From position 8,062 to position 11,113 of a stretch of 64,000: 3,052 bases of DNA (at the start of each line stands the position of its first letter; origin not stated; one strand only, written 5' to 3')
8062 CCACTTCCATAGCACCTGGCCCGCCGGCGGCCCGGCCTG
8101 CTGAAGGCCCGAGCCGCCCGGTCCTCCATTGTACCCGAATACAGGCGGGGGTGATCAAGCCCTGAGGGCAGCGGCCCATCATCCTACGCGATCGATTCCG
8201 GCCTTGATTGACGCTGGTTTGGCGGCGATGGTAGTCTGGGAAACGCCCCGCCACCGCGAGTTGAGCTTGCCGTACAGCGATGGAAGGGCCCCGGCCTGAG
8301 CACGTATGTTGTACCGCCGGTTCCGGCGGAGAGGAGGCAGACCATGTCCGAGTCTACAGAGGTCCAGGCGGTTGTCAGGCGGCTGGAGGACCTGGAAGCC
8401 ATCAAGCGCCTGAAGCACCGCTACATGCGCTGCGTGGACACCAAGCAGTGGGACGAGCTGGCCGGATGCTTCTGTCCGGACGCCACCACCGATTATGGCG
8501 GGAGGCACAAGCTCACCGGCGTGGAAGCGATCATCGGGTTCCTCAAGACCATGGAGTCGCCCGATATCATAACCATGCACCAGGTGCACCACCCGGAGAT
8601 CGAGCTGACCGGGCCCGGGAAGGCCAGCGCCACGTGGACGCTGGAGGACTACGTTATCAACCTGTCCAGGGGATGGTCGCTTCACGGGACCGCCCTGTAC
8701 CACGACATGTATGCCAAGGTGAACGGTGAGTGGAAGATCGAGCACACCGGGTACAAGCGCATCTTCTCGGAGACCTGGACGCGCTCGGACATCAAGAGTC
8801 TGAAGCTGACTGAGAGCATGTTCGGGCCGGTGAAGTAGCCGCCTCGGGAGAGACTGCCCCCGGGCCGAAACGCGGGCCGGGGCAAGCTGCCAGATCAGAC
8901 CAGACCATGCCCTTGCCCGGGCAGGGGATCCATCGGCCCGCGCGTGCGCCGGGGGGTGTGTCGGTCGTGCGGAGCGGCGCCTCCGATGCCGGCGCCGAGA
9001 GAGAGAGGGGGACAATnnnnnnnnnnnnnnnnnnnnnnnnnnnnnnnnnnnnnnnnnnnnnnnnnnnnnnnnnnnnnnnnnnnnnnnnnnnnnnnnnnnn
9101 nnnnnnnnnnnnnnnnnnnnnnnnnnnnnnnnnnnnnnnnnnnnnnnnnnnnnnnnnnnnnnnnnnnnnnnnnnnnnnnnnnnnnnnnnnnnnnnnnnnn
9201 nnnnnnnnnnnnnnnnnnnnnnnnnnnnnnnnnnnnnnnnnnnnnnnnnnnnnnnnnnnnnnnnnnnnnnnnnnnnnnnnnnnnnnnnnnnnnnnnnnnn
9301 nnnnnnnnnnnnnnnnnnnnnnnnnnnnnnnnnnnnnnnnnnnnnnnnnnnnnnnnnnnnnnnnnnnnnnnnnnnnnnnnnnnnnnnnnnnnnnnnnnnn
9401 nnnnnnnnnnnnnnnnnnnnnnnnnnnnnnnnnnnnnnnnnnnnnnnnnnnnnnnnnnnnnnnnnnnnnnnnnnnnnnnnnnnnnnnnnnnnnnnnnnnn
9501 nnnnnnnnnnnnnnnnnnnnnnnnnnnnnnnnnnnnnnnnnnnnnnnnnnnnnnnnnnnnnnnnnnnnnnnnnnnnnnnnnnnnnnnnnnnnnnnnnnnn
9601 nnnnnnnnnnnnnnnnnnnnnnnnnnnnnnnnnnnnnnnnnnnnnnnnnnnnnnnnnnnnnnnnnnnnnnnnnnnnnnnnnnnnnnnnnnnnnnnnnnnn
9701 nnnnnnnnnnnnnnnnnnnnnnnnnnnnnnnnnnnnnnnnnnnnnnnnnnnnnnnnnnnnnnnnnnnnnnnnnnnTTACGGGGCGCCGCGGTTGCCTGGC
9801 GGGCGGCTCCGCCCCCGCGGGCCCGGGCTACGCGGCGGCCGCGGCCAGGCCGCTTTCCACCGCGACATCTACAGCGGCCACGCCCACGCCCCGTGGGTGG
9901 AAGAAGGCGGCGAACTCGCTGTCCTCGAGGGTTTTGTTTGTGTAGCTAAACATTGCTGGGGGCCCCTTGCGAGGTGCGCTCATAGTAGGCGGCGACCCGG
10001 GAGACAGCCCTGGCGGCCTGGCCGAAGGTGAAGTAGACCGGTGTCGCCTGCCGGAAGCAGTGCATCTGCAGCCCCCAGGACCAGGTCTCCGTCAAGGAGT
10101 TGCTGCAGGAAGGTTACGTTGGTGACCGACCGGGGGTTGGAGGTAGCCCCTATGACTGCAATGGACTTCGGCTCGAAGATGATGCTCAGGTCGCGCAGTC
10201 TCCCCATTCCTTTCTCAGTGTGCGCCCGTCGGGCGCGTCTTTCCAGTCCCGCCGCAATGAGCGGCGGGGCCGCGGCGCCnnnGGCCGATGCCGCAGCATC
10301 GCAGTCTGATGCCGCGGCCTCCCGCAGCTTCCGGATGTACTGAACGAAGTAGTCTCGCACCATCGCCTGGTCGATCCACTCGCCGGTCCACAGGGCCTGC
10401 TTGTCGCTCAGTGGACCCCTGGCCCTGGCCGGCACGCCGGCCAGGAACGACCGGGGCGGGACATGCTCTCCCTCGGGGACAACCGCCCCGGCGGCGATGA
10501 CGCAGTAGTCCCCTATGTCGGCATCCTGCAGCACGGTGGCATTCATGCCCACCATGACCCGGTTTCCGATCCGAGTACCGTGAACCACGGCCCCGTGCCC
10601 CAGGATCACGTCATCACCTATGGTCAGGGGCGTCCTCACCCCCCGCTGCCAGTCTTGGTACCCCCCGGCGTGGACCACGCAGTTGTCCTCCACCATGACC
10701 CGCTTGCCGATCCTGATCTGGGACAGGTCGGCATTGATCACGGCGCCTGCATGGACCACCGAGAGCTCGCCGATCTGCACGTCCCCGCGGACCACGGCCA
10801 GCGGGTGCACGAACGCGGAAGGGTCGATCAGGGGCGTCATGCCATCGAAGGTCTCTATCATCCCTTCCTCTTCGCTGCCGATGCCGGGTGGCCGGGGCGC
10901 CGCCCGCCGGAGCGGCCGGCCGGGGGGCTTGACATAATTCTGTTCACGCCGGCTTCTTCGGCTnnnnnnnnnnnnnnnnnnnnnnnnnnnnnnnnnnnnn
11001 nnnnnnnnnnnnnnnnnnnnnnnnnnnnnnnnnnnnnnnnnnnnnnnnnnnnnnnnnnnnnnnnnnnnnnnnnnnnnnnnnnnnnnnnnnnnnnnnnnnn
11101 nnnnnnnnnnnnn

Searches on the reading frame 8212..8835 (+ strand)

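Call 28: search_protein_families(library=pfam, proteins=[window:8212-8835:+], max_evalue=0.00001)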
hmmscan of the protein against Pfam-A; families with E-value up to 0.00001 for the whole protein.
window:8212-8835:+ (208 aa): 1 family
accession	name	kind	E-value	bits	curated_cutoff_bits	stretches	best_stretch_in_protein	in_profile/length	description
PF13577.12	SnoaL_4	-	5.7e-30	104.3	24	1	56-178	1-124/126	SnoaL-like domain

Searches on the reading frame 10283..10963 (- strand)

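Call 28: search_protein_families(library=pfam, proteins=[window:10283-10963:-], max_evalue=0.00001)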
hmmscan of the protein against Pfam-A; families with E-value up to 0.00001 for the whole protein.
window:10283-10963:- (227 aa): 3 families
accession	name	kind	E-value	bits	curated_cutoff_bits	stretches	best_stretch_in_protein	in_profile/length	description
PF00132.30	Hexapep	-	3.6e-23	80.7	27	2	129-162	1-34/36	Bacterial transferase hexapeptide (six repeats)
PF21711.3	DCTN5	-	1.6e-13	51.1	40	1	68-187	40-159/182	Dynactin subunit 5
PF14602.12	Hexapep_2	-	1.2e-10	41.4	27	1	112-145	1-33/34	Hexapeptide repeat of succinyl-transferase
